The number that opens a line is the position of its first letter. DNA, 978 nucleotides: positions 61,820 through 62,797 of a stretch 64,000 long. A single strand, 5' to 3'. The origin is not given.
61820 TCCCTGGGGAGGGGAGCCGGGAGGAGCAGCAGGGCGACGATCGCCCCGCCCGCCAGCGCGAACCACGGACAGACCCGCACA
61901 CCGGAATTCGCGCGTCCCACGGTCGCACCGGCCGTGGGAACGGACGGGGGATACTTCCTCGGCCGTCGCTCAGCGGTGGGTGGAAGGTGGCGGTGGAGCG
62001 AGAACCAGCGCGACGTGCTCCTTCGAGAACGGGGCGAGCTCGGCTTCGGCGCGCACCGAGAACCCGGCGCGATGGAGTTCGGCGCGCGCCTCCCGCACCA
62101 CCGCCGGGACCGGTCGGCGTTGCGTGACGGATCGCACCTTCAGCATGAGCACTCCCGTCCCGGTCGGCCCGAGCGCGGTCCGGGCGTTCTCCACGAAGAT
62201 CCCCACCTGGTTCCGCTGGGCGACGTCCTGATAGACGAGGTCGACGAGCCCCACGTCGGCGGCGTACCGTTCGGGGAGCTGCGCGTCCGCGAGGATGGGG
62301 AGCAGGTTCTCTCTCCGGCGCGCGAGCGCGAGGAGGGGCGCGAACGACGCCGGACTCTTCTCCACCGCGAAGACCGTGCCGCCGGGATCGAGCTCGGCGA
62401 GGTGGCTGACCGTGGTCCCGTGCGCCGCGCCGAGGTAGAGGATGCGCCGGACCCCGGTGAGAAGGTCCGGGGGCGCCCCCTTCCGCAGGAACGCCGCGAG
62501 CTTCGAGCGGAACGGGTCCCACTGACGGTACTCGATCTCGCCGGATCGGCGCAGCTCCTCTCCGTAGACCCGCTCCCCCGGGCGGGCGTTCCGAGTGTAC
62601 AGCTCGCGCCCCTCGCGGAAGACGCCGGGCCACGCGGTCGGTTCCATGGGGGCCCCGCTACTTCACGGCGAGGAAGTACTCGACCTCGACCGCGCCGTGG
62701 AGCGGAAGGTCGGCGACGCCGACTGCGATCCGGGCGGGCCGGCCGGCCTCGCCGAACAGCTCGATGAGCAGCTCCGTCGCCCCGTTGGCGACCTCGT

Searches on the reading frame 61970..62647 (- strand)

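Call 28: search_protein_families(library=pfam, proteins=[window:61970-62647:-], max_evalue=0.00001)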
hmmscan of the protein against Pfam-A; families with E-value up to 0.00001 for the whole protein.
window:61970-62647:- (225 aa): 1 family
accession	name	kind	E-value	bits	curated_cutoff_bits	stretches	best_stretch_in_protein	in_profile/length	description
PF01269.23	Fibrillarin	-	2e-55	187.8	27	1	13-215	18-222/227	Fibrillarin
